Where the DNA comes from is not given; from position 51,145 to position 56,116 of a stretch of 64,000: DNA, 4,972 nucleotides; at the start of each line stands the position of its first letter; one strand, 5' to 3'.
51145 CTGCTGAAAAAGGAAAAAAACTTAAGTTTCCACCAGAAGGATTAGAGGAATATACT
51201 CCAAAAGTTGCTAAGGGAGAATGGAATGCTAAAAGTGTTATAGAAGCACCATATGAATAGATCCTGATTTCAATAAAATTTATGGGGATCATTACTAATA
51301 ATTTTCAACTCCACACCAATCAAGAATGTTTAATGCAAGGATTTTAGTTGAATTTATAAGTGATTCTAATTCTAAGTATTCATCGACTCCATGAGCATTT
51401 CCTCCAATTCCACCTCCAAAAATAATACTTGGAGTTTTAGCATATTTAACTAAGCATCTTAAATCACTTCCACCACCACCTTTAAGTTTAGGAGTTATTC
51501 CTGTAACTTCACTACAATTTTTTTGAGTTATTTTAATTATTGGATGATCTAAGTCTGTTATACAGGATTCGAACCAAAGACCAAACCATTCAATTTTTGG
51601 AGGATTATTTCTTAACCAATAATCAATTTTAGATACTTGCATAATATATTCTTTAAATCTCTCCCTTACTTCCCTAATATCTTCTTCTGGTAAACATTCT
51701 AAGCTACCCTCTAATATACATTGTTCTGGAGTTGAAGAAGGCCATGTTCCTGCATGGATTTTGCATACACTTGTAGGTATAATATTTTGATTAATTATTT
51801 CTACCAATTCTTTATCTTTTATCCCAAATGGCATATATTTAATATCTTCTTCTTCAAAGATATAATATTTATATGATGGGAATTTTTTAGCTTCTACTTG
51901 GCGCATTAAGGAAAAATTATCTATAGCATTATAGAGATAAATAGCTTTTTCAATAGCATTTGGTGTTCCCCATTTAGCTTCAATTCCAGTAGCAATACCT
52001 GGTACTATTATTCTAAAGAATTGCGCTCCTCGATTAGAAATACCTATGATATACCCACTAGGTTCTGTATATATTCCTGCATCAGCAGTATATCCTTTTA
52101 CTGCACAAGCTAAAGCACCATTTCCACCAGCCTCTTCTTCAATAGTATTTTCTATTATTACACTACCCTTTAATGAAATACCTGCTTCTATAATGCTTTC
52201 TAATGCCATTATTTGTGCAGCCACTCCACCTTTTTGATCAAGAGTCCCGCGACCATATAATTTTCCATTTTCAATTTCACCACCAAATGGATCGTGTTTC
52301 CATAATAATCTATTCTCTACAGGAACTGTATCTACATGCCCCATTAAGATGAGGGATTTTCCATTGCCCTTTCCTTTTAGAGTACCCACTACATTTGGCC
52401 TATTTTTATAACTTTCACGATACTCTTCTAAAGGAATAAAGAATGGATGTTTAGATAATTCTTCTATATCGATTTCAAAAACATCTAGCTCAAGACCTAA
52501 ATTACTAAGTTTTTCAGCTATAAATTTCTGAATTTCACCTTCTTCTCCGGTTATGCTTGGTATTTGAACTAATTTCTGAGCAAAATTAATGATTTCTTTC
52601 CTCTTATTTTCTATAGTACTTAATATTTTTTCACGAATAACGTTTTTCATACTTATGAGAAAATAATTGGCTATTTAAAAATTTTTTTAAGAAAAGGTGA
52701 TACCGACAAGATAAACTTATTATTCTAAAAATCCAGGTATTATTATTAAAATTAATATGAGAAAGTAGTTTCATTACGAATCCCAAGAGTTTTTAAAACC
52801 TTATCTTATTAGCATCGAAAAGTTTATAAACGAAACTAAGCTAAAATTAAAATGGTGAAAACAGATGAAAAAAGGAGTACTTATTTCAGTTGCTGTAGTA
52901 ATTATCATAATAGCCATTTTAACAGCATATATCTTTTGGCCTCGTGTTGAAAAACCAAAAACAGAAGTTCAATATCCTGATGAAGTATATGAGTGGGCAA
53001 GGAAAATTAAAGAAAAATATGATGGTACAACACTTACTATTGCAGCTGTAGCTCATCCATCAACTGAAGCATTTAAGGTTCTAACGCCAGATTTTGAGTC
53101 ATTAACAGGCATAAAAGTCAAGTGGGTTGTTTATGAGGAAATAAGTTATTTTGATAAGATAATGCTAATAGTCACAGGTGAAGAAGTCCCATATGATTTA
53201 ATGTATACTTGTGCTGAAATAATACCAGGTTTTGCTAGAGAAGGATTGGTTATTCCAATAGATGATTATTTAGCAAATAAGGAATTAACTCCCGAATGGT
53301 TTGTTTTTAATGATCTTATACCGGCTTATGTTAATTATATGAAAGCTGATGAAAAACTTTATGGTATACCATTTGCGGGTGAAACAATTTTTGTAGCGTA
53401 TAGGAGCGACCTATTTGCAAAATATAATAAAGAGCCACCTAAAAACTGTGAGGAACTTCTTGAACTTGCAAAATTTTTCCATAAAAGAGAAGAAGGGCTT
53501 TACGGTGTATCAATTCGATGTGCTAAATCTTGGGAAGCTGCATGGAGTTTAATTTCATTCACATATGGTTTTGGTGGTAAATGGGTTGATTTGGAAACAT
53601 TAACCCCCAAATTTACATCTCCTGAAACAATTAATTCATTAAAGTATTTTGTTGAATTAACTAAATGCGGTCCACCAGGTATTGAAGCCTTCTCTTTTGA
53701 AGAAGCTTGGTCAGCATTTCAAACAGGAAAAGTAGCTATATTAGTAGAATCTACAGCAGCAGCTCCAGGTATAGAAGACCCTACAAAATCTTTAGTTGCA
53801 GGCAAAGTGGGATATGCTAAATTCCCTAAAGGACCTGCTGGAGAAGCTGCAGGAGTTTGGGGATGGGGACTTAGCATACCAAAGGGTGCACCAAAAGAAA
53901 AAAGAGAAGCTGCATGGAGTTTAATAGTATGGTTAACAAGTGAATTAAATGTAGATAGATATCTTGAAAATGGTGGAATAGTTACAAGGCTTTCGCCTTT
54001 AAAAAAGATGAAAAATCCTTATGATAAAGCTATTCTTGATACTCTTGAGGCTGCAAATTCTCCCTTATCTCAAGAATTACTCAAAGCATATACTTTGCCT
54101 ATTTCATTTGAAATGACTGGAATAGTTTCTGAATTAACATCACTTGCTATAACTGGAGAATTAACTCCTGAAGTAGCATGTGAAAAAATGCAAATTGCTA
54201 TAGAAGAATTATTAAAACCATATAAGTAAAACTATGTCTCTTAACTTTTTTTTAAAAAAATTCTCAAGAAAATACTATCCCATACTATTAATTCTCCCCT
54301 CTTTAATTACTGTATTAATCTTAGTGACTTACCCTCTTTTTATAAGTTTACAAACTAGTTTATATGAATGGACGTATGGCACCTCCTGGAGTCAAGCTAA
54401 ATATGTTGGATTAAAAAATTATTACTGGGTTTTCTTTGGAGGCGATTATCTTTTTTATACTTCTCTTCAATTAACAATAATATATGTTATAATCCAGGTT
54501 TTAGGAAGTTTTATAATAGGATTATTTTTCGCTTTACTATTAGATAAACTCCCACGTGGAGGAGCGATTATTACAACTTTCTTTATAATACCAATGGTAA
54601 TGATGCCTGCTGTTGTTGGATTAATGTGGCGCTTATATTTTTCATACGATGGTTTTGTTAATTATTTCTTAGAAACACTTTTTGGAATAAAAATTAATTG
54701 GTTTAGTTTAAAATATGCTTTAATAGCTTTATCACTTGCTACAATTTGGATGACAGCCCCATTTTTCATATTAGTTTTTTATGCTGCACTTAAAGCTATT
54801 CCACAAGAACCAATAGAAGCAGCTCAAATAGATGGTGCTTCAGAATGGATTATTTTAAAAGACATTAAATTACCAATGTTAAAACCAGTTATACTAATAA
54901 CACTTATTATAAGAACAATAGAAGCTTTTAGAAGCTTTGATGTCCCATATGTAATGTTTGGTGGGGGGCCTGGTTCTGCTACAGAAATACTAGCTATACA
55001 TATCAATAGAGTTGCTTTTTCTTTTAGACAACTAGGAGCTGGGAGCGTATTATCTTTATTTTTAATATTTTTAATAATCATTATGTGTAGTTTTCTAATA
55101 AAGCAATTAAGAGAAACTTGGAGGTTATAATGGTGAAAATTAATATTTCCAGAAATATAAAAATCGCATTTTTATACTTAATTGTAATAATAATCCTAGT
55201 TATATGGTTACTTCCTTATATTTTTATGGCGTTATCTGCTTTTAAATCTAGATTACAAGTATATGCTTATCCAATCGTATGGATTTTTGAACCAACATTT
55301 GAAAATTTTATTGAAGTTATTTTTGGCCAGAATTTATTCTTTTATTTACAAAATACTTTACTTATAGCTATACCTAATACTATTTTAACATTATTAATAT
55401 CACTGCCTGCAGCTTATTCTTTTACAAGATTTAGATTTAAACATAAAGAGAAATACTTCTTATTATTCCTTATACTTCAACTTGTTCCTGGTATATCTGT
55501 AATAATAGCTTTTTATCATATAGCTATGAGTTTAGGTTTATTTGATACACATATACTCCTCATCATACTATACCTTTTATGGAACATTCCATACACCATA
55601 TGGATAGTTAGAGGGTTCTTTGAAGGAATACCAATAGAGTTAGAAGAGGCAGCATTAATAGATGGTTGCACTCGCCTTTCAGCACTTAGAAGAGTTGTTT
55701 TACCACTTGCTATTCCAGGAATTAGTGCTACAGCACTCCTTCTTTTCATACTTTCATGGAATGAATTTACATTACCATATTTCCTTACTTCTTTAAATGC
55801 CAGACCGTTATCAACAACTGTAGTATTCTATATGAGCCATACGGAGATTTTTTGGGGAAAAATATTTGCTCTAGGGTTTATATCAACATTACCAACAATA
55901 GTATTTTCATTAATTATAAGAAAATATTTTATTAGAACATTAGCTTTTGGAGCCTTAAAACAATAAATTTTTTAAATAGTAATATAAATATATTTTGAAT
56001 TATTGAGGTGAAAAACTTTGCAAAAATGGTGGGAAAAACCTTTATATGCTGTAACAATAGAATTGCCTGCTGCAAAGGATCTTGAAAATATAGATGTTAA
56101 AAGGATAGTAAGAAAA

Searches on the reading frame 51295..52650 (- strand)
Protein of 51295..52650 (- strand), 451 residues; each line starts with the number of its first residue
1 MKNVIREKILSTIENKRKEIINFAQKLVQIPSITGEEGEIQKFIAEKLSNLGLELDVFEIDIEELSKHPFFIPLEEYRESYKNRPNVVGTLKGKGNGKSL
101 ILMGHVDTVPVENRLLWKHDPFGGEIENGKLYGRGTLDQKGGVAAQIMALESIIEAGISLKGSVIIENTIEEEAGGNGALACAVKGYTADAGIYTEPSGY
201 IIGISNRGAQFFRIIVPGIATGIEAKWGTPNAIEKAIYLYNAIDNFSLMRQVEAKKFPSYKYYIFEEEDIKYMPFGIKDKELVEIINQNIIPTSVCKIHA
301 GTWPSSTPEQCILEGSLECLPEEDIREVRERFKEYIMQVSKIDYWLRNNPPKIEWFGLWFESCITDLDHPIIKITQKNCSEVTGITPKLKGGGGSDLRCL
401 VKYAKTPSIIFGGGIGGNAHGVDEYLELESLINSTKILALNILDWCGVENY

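Call 17: search_protein_families(library=pfam, proteins=[window:51295-52650:-], max_evalue=0.001)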
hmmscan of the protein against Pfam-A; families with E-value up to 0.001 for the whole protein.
window:51295-52650:- (451 aa): 4 families
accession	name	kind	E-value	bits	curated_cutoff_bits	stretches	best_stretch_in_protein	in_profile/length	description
PF01546.33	Peptidase_M20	-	9.3e-30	104.5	24.6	1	101-440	1-202/206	Peptidase family M20/M25/M40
PF07687.19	M20_dimer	-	7.3e-06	26.3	21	1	204-339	1-102/107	Peptidase dimerisation domain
PF04389.22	Peptidase_M28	-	1.3e-05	25.5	21.3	1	86-183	1-77/193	Peptidase family M28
PF05343.19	Peptidase_M42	-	0.00067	19.2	23.2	0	126-184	123-178/292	M42 glutamyl aminopeptidase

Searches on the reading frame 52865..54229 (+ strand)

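Call 17: search_protein_families(library=pfam, proteins=[window:52865-54229:+], max_evalue=0.001)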
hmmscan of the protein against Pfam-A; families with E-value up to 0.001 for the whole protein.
window:52865-54229:+ (454 aa): 2 families
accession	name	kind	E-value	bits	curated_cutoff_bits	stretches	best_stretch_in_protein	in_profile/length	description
PF01547.30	SBP_bac_1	-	6.3e-40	138.5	26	1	66-360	4-303/307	Bacterial extracellular solute-binding protein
PF13416.11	SBP_bac_8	-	2.4e-27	96.9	27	1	76-372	5-258/279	Bacterial extracellular solute-binding protein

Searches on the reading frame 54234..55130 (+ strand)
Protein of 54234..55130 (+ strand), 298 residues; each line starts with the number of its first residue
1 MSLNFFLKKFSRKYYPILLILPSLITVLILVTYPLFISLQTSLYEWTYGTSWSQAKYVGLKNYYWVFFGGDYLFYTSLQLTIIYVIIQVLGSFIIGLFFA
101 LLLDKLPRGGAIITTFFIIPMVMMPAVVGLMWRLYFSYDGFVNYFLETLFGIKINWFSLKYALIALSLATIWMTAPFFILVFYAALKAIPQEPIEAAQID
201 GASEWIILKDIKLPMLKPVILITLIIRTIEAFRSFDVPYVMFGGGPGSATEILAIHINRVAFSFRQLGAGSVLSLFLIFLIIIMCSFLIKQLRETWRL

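Call 17: search_protein_families(library=pfam, proteins=[window:54234-55130:+], max_evalue=0.001)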
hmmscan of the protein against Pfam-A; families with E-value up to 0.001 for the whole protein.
window:54234-55130:+ (298 aa): 1 family
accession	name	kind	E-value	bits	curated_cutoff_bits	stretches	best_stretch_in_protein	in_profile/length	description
PF00528.27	BPD_transp_1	-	2e-15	57.4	26.4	1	93-290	2-175/184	Binding-protein-dependent transport system inner membrane component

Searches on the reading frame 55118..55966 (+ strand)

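Call 17: search_protein_families(library=pfam, proteins=[window:55118-55966:+], max_evalue=0.001)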
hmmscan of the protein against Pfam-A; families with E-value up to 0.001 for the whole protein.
window:55118-55966:+ (282 aa): 1 family
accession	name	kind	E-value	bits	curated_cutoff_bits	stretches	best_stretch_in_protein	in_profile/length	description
PF00528.27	BPD_transp_1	-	5.5e-16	59.3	26.4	1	98-267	8-175/184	Binding-protein-dependent transport system inner membrane component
